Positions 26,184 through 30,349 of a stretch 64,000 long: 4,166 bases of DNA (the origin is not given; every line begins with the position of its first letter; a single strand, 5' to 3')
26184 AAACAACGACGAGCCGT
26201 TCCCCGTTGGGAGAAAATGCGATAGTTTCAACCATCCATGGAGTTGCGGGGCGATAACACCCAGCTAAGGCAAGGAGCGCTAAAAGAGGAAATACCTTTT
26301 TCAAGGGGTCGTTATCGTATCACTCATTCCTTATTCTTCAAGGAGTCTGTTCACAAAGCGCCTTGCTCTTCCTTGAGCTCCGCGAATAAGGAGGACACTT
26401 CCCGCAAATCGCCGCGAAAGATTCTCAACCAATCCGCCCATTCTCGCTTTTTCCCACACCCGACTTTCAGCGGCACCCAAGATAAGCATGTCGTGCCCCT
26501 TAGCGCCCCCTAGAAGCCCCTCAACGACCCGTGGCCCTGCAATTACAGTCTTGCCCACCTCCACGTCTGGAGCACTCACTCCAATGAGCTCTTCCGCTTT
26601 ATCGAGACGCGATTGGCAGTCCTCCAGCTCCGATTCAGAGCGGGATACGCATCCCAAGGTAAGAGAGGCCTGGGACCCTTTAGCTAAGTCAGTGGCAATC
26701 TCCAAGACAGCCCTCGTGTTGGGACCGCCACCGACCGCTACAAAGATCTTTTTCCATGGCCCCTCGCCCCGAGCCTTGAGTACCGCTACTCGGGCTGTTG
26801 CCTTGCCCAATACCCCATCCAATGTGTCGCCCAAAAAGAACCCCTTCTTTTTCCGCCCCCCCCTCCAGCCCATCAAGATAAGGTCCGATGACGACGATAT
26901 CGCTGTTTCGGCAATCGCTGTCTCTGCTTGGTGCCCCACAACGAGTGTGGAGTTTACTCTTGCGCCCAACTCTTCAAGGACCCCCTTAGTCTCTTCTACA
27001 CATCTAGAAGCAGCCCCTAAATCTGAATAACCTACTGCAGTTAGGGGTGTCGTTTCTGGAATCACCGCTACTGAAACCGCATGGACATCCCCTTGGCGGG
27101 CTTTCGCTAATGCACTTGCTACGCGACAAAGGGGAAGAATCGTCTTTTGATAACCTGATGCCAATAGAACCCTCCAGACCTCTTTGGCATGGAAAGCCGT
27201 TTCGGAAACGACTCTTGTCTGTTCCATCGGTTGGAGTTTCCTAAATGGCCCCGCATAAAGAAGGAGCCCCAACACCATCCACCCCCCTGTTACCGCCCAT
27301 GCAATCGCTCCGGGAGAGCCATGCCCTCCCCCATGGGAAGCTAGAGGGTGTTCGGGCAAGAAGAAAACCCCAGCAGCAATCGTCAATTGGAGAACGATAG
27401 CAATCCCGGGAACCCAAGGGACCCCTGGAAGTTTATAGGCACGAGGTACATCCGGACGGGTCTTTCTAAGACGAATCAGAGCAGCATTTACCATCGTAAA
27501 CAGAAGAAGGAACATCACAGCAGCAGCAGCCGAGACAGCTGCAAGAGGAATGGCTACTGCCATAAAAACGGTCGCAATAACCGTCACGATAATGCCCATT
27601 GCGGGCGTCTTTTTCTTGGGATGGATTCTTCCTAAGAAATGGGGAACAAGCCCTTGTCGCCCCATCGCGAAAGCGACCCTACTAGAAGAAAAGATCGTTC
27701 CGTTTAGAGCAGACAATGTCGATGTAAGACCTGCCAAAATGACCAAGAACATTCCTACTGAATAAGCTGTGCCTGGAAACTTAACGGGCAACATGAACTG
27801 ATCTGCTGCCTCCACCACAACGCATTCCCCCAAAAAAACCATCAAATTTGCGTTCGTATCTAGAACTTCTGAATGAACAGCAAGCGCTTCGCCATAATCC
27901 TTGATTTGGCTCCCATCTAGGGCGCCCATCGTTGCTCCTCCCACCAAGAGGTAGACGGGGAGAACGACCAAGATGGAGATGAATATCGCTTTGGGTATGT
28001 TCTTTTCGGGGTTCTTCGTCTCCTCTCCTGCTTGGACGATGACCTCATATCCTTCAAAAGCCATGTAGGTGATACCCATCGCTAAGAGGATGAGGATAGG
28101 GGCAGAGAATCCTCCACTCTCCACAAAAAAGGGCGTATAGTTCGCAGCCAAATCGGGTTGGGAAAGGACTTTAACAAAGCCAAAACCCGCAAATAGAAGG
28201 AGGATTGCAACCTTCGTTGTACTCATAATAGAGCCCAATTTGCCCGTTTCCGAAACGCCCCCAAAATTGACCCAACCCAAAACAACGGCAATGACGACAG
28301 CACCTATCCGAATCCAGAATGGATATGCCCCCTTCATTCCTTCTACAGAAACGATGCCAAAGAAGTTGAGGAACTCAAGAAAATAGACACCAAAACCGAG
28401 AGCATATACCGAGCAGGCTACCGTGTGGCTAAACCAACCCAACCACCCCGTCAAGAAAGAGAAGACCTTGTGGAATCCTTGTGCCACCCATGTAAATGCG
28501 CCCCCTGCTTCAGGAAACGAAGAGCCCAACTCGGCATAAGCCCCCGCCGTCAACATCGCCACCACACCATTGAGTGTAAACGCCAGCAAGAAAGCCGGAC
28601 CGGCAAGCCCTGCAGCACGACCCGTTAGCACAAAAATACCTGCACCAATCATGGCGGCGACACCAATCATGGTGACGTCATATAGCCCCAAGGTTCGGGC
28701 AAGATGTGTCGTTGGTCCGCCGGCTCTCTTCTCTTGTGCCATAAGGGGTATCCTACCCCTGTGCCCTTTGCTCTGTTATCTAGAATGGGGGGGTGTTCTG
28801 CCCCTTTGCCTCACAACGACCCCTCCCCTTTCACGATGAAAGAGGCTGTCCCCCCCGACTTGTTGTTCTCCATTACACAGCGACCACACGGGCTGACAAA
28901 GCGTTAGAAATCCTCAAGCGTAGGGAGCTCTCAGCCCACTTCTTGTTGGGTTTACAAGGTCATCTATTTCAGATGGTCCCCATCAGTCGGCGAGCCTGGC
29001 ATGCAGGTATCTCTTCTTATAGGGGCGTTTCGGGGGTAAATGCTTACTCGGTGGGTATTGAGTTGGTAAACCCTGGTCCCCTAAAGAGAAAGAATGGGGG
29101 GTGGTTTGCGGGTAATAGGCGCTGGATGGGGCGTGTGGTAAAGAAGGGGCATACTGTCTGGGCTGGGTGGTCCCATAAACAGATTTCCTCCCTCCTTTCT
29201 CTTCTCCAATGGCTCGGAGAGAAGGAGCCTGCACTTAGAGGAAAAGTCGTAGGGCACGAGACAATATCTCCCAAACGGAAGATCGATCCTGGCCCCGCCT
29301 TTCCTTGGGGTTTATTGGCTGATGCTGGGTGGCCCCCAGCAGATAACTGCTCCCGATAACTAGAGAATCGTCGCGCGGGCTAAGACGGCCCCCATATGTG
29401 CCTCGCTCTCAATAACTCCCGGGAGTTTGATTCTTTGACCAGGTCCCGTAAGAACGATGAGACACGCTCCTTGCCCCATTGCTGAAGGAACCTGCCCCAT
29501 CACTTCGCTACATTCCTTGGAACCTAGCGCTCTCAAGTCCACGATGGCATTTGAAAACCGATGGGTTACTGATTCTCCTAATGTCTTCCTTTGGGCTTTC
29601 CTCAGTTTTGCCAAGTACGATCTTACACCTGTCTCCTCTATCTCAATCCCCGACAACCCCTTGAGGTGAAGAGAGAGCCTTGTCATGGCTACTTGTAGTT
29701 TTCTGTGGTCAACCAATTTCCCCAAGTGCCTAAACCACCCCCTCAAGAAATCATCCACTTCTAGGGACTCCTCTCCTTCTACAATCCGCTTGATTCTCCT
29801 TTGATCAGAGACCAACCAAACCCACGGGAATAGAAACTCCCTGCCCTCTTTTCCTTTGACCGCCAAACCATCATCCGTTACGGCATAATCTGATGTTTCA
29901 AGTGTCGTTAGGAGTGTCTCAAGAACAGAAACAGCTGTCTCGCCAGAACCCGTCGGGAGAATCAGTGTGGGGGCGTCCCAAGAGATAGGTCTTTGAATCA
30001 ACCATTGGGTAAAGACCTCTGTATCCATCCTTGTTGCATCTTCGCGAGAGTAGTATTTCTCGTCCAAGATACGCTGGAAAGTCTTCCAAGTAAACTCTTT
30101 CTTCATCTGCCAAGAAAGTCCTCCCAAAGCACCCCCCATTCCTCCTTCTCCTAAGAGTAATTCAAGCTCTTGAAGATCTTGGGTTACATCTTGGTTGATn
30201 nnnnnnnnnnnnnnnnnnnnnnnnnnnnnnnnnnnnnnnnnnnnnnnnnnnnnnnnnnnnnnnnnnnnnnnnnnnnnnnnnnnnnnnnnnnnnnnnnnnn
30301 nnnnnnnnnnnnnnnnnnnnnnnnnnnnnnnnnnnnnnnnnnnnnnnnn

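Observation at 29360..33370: Roughly 965-aa uncharacterised cytoplasmic protein co-transcribed with glycerate kinase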

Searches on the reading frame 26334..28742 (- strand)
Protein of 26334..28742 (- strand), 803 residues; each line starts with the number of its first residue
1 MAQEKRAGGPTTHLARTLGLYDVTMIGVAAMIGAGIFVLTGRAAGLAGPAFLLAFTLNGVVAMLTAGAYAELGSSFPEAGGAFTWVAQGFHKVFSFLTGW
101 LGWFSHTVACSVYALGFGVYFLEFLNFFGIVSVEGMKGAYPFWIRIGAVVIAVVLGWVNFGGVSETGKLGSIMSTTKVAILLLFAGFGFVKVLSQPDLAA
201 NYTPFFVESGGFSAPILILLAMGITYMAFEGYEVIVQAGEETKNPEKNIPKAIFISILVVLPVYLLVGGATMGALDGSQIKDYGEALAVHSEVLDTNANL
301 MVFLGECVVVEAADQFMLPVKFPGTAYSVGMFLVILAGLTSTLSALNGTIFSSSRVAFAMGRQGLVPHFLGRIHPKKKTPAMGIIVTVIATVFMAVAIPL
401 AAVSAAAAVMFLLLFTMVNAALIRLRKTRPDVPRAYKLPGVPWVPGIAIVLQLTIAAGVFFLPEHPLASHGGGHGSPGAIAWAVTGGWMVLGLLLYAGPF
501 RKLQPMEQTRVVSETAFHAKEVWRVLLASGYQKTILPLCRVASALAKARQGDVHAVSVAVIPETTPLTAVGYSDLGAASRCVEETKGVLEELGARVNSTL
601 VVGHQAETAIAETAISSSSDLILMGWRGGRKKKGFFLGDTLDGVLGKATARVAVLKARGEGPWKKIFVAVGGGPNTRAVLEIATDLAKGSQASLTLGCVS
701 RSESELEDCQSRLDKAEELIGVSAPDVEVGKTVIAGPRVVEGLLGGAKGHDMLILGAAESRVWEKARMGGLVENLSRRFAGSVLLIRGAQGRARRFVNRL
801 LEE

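Call 5: search_protein_families(library=pfam, proteins=[window:26334-28742:-], max_evalue=1)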
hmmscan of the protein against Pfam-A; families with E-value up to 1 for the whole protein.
window:26334-28742:- (803 aa): 4 families
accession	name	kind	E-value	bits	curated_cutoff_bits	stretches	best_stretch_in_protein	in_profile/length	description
PF13520.12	AA_permease_2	-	1.5e-47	163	27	1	18-465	1-409/427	Amino acid permease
PF00324.27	AA_permease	-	5.8e-40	137.8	24.6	1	22-492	1-453/470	Amino acid permease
PF00582.32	Usp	-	6.3e-17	62.9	24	2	538-656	18-141/141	Universal stress protein family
PF18537.6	CODH_A_N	-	0.33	11.4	32.2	0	319-348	16-45/83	Carbon monoxide dehydrogenase subunit alpha N-terminal domain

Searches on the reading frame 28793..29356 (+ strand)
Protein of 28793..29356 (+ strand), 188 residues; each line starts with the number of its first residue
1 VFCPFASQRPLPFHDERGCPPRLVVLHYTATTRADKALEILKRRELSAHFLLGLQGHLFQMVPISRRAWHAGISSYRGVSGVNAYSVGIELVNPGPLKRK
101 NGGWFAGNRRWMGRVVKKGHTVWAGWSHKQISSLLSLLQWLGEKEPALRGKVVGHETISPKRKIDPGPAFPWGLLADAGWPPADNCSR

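Call 5: search_protein_families(library=pfam, proteins=[window:28793-29356:+], max_evalue=1)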
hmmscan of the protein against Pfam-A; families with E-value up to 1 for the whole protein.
window:28793-29356:+ (188 aa): 1 family
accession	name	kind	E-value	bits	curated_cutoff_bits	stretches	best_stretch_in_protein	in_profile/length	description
PF01510.30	Amidase_2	-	1.5e-25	90.5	26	1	20-168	4-131/131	N-acetylmuramoyl-L-alanine amidase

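Call 11: search_protein_families(library=ncbifam, proteins=[window:28793-29356:+], max_evalue=1)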
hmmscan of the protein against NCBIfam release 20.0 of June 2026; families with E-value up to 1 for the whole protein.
window:28793-29356:+ (188 aa): 1 family
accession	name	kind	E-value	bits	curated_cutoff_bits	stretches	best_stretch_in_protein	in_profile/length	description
NF008758.0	PRK11789.1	equivalog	3.9e-27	94.8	143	2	33-91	63-121/190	1,6-anhydro-N-acetylmuramyl-L-alanine amidase AmpD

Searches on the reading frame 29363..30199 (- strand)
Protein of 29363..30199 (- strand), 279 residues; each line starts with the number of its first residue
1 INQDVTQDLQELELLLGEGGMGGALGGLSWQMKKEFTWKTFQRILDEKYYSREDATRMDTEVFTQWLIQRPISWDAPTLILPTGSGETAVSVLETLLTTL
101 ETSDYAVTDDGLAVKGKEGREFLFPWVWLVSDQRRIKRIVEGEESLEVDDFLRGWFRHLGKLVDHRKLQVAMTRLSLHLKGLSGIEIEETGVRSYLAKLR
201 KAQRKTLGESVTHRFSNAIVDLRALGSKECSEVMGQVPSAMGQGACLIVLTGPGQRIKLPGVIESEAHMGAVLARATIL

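Call 63: predict_structure(alignment_id=A5)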
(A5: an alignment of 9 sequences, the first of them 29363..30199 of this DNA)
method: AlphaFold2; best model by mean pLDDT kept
length: 279 residues; sequences in the alignment: 9
mean_pLDDT: 83.9   pTM: 0.84
mean pLDDT of the five models: 83.9, 80.3, 72.1, 71.5, 52.9
residues with pLDDT >= 90: 123; 70-90: 117; 50-70: 26; < 50: 13
segments of 3 or more residues with pLDDT < 50: 20-25, 209-211
pLDDT, mean of each block of 10 residues (from residue 1): 83 74 51 72 82 69 91 93 90 93 92 86 93 94 92 92 93 92 90 88 61 82 90 90 90 82 78 67
secondary structure, 60 per line:
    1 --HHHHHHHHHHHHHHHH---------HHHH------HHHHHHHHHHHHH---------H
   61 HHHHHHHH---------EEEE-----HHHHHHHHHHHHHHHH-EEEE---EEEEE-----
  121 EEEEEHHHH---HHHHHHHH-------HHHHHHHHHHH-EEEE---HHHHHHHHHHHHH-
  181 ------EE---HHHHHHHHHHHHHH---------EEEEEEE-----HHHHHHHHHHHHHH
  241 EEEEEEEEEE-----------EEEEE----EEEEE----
elements in order: H3-18 H28-31 H38-50 H60-68 E78-81 H87-102 E104-107 E111-115 E121-125 H126-129 H133-140 H148-158 E160-163 H167-179 H192-205 E215-221 H227-240 E241-250 E262-266 E271-275

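Call 65: fold_search(model_id=the predicted structure, library=pdb)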
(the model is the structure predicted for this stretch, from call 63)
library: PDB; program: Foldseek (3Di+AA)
matches with E <= 10: 1192; with E <= 0.001: 4
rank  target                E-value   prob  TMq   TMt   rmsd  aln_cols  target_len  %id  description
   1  8cxw_A                6.8e-04  1.00  0.35  0.20   8.2       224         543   12  CamA Adenine Methyltransferase Complexed to Cognate Substrate DNA and Inhibitor piclidenoson (Compound 4) (released 2023-01-11)
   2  8cy2_A                7.7e-04  1.00  0.35  0.20   7.9       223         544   12  CamA Adenine Methyltransferase Complexed to Cognate Substrate DNA and Inhibitor APNEA (Compound 9) (released 2023-01-11)
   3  3ldf                  7.7e-04  0.97  0.25  0.19  15.7       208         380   13  Crystal structure of SMU.776, a putative methyltransferase complexed with SAH (released 2011-01-19)
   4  3v8v_B                8.1e-04  1.00  0.39  0.19  12.0       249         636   12  Crystal structure of bifunctional methyltransferase YcbY (RlmLK) from Escherichia coli, SAM binding (released 2012-02-29)
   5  3ldg                  1.2e-03  1.00  0.40  0.30  11.8       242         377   13  Crystal structure of SMU.472, a putative methyltransferase complexed with SAH (released 2011-01-19)
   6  7lni_C                1.2e-03  1.00  0.34  0.19   8.2       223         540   12  SeMet CamA Adenine Methyltransferase Complexed to Cognate Substrate DNA (released 2021-05-19)
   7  8cy0_A                1.3e-03  1.00  0.35  0.19   8.3       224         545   12  CamA Adenine Methyltransferase Complexed to Cognate Substrate DNA and Inhibitor MC4756 (Compound 178) (released 2023-01-11)
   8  8fs1_C                1.4e-03  1.00  0.34  0.19   8.1       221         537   11  CamA Adenine Methyltransferase Complexed to Cognate Substrate DNA and Inhibitor 11a (YD905) (released 2023-05-10)
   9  3v8v_A                1.4e-03  0.99  0.39  0.19  12.3       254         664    9  Crystal structure of bifunctional methyltransferase YcbY (RlmLK) from Escherichia coli, SAM binding (released 2012-02-29)
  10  7lni_A                1.8e-03  1.00  0.34  0.19   8.2       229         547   12  SeMet CamA Adenine Methyltransferase Complexed to Cognate Substrate DNA (released 2021-05-19)
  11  8h27_D                1.9e-03  1.00  0.37  0.55   6.6       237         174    9  Crystal structure of MnmM from S. aureus complexed with SAM (2.04 A) (released 2023-01-25)
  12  7rfl_B                1.9e-03  0.99  0.33  0.18   7.7       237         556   10  CamA Adenine Methyltransferase Complexed to Cognate Substrate DNA and Inhibitor SGC0946 (released 2021-09-15)
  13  8h26_B                2.0e-03  1.00  0.36  0.53   7.1       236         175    9  Crystal structure of MnmM from S. aureus complexed with SAH (1.50 A) (released 2023-01-18)
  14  7lnj_A                2.0e-03  1.00  0.35  0.19   8.0       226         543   12  CamA Adenine Methyltransferase Complexed to Cognate Substrate DNA (released 2021-05-19)
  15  3v97_B                2.3e-03  0.99  0.38  0.19  12.1       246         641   11  Crystal structure of bifunctional methyltransferase YcbY (RlmLK) from Escherichia coli, SAH binding (released 2012-02-29)
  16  8cxw_B                2.4e-03  1.00  0.35  0.19   8.3       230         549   11  CamA Adenine Methyltransferase Complexed to Cognate Substrate DNA and Inhibitor piclidenoson (Compound 4) (released 2023-01-11)
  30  2okc_A                5.3e-03  1.00  0.41  0.28   6.4       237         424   11  Crystal structure of Type I restriction enzyme StySJI M protein (NP_813429.1) from Bacteroides thetaiotaomicron VPI-54 (released 2007-01-30)
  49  3tma                  8.5e-03  0.99  0.36  0.31   6.7       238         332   11  Crystal structure of TrmN from Thermus thermophilus (released 2012-03-14)
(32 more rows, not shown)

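Call 72: search_solved_structures(query=A5, max_evalue=10)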
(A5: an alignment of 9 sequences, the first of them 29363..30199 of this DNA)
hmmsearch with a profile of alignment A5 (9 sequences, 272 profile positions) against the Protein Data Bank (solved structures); distinct sequences matched with E-value up to 10: 0.
